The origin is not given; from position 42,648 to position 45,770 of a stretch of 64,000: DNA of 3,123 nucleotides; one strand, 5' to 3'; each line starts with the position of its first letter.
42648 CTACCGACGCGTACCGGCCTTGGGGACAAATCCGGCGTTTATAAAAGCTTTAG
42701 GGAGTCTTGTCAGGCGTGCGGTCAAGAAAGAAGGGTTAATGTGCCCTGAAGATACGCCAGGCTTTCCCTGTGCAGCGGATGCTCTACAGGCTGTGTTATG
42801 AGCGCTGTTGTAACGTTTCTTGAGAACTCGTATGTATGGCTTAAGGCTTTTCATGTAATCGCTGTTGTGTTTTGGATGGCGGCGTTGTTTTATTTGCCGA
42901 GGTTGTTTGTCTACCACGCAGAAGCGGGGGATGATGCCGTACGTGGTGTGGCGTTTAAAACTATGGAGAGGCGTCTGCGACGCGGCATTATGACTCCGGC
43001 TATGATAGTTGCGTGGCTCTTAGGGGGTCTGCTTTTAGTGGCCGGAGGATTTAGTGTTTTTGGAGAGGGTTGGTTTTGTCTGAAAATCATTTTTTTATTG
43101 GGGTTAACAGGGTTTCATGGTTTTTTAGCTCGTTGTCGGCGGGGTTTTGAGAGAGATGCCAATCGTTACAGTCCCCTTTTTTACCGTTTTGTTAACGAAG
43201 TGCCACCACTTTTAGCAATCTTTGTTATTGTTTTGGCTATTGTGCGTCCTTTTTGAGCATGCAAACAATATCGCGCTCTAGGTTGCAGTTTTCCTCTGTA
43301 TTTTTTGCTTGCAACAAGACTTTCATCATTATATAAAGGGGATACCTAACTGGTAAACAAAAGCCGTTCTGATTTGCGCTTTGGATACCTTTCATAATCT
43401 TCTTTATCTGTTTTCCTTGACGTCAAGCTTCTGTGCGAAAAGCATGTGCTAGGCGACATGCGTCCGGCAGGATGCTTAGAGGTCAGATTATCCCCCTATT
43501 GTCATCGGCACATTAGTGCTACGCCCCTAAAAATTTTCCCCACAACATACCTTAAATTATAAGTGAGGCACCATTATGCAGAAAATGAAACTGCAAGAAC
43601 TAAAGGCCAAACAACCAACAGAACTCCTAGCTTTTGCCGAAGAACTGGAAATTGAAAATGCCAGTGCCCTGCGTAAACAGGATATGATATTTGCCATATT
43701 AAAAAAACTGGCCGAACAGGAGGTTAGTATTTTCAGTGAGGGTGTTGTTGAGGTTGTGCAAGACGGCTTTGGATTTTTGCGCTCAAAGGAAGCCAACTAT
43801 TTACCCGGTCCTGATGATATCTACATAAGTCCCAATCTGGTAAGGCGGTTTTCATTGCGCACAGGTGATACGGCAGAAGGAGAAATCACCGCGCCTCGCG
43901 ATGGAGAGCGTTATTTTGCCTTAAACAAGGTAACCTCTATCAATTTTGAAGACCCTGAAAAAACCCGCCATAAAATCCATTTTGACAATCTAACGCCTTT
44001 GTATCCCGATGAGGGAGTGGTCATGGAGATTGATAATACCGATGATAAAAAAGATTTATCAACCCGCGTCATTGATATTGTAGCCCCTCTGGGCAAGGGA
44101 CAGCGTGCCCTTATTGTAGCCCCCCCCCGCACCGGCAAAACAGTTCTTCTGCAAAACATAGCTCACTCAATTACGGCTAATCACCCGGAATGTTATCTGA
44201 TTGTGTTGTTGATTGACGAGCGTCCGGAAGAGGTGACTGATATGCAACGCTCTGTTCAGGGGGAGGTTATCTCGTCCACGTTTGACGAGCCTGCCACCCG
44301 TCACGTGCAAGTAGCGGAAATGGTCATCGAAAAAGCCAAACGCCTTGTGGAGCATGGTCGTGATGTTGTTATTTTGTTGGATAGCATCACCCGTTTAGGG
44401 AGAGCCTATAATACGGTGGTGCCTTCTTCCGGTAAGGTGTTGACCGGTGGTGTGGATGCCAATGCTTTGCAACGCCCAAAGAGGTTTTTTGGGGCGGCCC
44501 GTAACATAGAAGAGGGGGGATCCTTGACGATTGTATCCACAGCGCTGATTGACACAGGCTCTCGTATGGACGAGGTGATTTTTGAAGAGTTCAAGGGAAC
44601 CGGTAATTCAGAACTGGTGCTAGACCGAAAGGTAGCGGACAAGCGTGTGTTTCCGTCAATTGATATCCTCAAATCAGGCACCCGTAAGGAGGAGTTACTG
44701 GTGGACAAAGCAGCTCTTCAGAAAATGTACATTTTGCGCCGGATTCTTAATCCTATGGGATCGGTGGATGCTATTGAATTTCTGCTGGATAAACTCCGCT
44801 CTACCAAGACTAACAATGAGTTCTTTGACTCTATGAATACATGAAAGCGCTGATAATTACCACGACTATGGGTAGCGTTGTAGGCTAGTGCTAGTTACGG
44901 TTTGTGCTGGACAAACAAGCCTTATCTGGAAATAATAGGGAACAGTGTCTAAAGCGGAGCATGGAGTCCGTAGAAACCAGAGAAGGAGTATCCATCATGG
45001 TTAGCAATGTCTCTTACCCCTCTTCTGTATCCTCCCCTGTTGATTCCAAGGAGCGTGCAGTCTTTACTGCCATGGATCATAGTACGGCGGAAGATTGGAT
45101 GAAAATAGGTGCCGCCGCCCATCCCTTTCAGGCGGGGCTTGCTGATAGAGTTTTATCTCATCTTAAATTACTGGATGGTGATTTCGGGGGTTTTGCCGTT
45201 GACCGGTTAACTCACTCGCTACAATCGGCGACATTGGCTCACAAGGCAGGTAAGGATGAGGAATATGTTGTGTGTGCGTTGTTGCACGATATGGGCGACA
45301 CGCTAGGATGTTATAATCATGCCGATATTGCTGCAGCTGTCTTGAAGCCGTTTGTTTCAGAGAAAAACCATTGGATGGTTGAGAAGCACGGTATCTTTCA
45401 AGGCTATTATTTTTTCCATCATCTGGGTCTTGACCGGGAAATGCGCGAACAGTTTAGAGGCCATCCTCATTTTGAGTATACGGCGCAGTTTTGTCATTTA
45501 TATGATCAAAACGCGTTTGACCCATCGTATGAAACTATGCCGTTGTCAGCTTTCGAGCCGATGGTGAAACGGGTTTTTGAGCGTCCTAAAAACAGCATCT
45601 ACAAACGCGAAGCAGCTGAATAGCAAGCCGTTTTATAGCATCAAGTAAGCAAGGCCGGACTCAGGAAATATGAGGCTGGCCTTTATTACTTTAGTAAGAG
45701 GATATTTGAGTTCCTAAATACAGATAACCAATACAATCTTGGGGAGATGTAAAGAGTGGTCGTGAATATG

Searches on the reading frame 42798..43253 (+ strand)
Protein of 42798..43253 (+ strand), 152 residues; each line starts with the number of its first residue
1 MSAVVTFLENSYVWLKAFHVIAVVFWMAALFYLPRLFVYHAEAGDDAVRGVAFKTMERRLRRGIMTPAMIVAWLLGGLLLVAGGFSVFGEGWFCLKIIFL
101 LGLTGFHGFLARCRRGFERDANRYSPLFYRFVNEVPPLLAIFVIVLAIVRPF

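Call 19: search_protein_families(library=ncbifam, proteins=[window:42798-43253:+])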
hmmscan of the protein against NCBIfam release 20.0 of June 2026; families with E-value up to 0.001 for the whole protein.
window:42798-43253:+ (152 aa): 1 family
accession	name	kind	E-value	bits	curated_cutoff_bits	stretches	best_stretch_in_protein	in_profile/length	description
TIGR00701.1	TIGR00701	equivalog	2.7e-42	144.2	138.05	1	12-152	2-141/142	protoporphyrinogen oxidase HemJ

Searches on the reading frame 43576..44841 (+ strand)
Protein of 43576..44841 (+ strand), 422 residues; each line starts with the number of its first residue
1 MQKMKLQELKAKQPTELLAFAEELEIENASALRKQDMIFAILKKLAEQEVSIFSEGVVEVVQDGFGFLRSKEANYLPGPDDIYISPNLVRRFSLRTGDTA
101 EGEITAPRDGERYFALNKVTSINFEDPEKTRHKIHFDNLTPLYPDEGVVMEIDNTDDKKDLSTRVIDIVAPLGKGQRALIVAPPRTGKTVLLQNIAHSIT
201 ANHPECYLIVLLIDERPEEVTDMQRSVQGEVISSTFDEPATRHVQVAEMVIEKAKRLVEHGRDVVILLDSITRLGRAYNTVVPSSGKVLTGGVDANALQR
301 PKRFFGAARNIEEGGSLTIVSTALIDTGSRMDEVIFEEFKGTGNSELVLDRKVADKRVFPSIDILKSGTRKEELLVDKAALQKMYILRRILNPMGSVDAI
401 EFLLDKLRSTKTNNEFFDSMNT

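Call 19: search_protein_families(library=ncbifam, proteins=[window:43576-44841:+])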
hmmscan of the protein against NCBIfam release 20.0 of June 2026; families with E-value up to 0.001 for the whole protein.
window:43576-44841:+ (422 aa): 28 families (the best 25 are shown)
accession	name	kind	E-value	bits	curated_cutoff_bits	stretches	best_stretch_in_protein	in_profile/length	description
TIGR00767.1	rho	equivalog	5.3e-209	694.3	509.45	1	5-421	2-414/415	transcription termination factor Rho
NF006886.1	PRK09376.1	equivalog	1.7e-208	692.4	315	1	4-420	1-413/413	transcription termination factor Rho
NF041509.1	paralog_Rho2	exception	1.8e-143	478.2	628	1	56-418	3-358/360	transcription termination factor Rho, short form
TIGR03496.1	FliI_clade1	equivalog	3.2e-26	92.1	619.1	1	139-392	101-358/414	flagellar protein export ATPase FliI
TIGR02546.1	III_secr_ATP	equivalog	3.8e-26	91.8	604.75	1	160-393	131-366/423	type III secretion system ATPase SctN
TIGR01026.1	fliI_yscN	subfamily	8.3e-25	87.4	379.5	1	160-392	148-382/440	FliI/YscN family ATPase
TIGR03498.1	FliI_clade3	equivalog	1.7e-24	86.3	587.45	1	156-392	121-361/418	flagellar protein export ATPase FliI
TIGR03497.1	FliI_clade2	equivalog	1.8e-22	79.9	629.8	1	154-392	116-356/413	flagellar protein export ATPase FliI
NF006012.0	PRK08149.1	equivalog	7.6e-21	74.5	594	1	162-394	141-375/431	type III secretion system ATPase SctN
NF005391.0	PRK06936.1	equivalog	1.2e-20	73.8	657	1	130-397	117-386/439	type III secretion system ATPase SctN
NF006575.0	PRK09099.1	subfamily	3.6e-20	72.1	706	1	124-398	114-390/443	type III secretion system ATPase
NF005765.0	PRK07594.1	equivalog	4.7e-19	68.4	715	1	163-394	143-376/433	EscN/YscN/HrcN family type III secretion system ATPase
NF005295.0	PRK06820.1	equivalog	3.2e-18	66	690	1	159-393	147-383/440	EscN/YscN/HrcN family type III secretion system ATPase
NF005535.1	PRK07196.1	equivalog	1.6e-15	57.1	715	1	155-378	137-363/434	flagellar protein export ATPase FliI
NF006290.1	PRK08472.1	equivalog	7.4e-15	54.7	644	1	127-391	109-375/433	flagellar protein export ATPase FliI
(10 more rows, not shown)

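Call 20: list_cluster_members(proteins=[window:43576-44841:+, window:51509-52840:+, window:45830-47476:+, window:48173-48655:+, window:47564-48154:+, window:49461-50690:-])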
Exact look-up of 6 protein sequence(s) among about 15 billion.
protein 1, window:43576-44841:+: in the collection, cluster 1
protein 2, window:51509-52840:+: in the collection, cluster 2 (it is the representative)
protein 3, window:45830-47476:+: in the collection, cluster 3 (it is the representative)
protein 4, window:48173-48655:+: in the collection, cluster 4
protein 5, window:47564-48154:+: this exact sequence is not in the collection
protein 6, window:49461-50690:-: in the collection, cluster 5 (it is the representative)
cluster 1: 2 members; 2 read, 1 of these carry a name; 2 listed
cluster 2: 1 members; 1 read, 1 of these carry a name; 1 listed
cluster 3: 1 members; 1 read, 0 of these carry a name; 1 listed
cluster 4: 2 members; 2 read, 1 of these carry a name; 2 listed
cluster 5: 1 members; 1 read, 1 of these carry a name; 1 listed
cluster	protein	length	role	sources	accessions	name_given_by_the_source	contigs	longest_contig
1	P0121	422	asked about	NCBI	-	-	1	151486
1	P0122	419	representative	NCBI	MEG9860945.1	MAG: transcription termination factor Rho [Parvularculales bacterium]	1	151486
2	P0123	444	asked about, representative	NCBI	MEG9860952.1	MAG: tRNA uridine-5-carboxymethylaminomethyl(34) synthesis GTPase MnmE [Parvularculales ...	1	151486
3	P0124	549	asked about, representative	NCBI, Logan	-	-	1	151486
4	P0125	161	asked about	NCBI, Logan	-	-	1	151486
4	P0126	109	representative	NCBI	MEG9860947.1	MAG: type IIL restriction-modification enzyme MmeI [Parvularculales bacterium]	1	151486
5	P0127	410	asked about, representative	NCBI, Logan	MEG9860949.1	MAG: hypothetical protein V6Z81_00355 [Parvularculales bacterium]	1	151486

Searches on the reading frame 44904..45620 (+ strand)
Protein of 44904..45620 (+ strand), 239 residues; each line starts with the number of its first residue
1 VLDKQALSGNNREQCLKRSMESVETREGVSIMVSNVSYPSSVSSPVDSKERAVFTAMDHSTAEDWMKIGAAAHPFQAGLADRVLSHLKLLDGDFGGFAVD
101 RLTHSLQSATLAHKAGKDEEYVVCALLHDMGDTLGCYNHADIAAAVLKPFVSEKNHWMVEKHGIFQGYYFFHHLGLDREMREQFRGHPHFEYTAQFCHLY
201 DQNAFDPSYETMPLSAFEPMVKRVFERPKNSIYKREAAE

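Call 19: search_protein_families(library=ncbifam, proteins=[window:44904-45620:+])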
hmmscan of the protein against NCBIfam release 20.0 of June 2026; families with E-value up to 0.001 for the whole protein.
window:44904-45620:+ (239 aa): 3 families
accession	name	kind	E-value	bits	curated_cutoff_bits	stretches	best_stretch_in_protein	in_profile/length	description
TIGR03276.1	Phn-HD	hypoth_equivalog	7.4e-09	35.4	214.6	1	94-134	19-59/179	phosphonate degradation HD-domain oxygenase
NF049941.1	HyMthAminphonOxyTmpB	equivalog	1.2e-08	34.9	300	1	98-133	27-62/188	(R)-1-hydroxy-2-trimethylaminoethylphosphonate oxygenase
NF052439.1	HMPDioxPhnZ1GIM8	equivalog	2.2e-05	24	300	1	95-134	38-77/199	hydroxymethylphosphonate dioxygenase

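Call 27: search_protein_families(library=padloc, proteins=[window:44904-45620:+])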
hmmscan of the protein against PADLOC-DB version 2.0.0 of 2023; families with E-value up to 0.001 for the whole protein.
window:44904-45620:+ (239 aa): 0 families

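Call 36: find_homologous_proteins(query=window:44904-45620:+)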
Query window:44904-45620:+ (239 aa): 8000 proteins with E <= 0.001 among 8000 candidates; the best 120 are listed.
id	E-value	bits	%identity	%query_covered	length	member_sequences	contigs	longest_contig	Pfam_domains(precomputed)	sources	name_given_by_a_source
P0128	2.0e-139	481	100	87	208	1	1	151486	-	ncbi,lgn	ncbi:MAG: hypothetical protein V6Z81_00335 [Parvularculales bacterium]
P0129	2.2e-101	356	75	83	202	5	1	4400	PF01966.29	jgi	-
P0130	6.0e-101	355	78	81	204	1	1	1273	-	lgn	-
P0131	1.1e-98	347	77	79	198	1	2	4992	PF01966.29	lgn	-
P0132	1.7e-98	347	78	79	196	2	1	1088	PF01966.29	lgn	-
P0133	2.8e-97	343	75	80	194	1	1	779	PF01966.29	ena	-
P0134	3.3e-97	342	76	79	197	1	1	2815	PF01966.29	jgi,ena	-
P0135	5.5e-97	342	76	80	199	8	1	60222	PF01966.29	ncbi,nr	ncbi:MAG: HD domain-containing protein [Hyphomonadaceae bacterium]|nr:HD domain-containing protein [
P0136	7.4e-97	341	76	79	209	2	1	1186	PF01966.29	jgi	jgi:predicted HD phosphohydrolase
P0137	1.1e-96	341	76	79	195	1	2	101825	PF01966.29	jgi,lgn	jgi:predicted HD phosphohydrolase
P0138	1.3e-96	340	77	77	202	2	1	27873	PF01966.29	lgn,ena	-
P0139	1.7e-96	340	77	79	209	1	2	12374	-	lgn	-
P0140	2.4e-96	340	76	79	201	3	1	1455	PF01966.29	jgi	jgi:predicted HD phosphohydrolase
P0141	2.5e-96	340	77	80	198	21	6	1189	PF01966.29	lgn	-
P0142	2.5e-96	340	76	79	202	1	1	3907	PF01966.29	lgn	-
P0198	9.1e-93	328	74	79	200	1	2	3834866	PF01966.29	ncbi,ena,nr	ncbi:HD domain-containing protein [Parvibaculaceae bacterium PLY_AMNH_Bact1]|nr:HD domain-containing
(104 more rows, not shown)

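Call 37: find_encoding_contigs(protein=P0135, flank=8000, max_places=1)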
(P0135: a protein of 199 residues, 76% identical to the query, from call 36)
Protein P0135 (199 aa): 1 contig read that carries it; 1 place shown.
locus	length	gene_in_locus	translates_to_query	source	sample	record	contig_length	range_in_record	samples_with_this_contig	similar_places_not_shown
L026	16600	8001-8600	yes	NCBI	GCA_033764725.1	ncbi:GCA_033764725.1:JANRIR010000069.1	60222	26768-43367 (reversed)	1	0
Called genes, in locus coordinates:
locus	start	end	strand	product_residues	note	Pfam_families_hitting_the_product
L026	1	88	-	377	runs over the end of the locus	PF20510:HgmA_N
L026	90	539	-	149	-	PF04828:GFA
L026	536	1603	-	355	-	PF14696:Glyoxalase_5, PF13468:Glyoxalase_3 (faint), PF00903:Glyoxalase, PF13669:Glyoxalase_4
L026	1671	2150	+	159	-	PF01047:MarR (weak), PF12802:MarR_2, PF13463:HTH_27 (weak)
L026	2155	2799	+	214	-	PF02798:GST_N, PF13417:GST_N_3, PF13409:GST_N_2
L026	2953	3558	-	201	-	PF00694:Aconitase_C, PF27512:LeuD, PF27434:LeuD_C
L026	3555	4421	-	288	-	PF00903:Glyoxalase, PF13468:Glyoxalase_3, PF13669:Glyoxalase_4, PF22677:Ble-like_N (faint), PF00903:Glyoxalase (weak), PF13669:Glyoxalase_4, PF18029:Glyoxalase_6 (weak)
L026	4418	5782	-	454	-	-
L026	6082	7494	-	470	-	PF00330:Aconitase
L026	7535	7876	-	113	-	-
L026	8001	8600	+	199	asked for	PF01966:HD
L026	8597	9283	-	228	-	PF00565:SNase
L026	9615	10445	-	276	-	PF01678:DAP_epimerase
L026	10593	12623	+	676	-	PF02897:Peptidase_S9_N, PF00326:Peptidase_S9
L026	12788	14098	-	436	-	PF00375:SDF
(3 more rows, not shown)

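Call 38: find_encoding_contigs(protein=P0137, flank=8000, max_places=1)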
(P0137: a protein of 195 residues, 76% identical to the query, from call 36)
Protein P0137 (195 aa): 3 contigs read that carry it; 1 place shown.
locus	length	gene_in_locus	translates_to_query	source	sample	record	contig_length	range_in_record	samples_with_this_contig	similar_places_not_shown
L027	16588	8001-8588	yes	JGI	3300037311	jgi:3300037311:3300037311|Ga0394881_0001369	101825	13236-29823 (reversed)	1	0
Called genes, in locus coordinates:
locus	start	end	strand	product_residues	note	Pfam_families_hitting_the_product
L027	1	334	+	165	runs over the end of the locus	PF12802:MarR_2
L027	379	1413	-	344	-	PF00056:Ldh_1_N, PF02056:Glyco_hydro_4 (faint), PF02866:Ldh_1_C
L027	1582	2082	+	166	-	-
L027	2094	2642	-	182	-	-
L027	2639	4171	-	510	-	PF03572:Peptidase_S41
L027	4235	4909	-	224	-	PF01596:Methyltransf_3, PF13578:Methyltransf_24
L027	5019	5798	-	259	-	PF13085:Fer2_3, PF13183:Fer4_8, PF13237:Fer4_10, PF13534:Fer4_17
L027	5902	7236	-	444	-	PF06123:CreD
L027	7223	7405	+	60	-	-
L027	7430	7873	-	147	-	-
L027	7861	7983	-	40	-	-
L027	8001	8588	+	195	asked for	PF01966:HD (weak)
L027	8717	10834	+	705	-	PF00515:TPR_1 (faint), PF14559:TPR_19 (faint)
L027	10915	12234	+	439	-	-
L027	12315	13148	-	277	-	PF01678:DAP_epimerase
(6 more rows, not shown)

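Call 39: find_encoding_contigs(protein=P0198, flank=8000, max_places=1)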
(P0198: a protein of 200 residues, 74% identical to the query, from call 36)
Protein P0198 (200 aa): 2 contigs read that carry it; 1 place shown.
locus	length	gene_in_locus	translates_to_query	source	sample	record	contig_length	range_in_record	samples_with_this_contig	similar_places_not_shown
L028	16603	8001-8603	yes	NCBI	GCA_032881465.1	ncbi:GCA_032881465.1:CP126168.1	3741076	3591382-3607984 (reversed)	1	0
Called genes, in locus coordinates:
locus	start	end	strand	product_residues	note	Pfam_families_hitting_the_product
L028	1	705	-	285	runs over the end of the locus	PF08501:Shikimate_dh_N, PF01488:Shikimate_DH, PF18317:SDH_C (weak)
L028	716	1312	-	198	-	PF02545:Maf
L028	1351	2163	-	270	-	PF03618:Kinase-PPPase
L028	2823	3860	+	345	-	PF01208:URO-D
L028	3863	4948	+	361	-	PF00762:Ferrochelatase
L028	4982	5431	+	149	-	PF03653:UPF0093, PF05425:CopD (weak)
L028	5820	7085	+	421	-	PF07498:Rho_N, PF07497:Rho_RNA_bind, PF00006:ATP-synt_ab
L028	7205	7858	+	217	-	PF07310:PAS_5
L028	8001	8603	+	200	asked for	PF01966:HD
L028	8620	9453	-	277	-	PF10563:CA_like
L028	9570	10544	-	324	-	PF08240:ADH_N, PF00107:ADH_zinc_N, PF13602:ADH_zinc_N_2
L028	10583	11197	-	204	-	PF01810:LysE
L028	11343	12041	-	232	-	PF01738:DLH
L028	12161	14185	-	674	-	PF03190:Thioredox_DsbH, PF13899:Thioredoxin_7 (weak)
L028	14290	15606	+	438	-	PF10396:TrmE_N, PF12631:MnmE_helical, PF00350:Dynamin_N (weak), PF01926:MMR_HSR1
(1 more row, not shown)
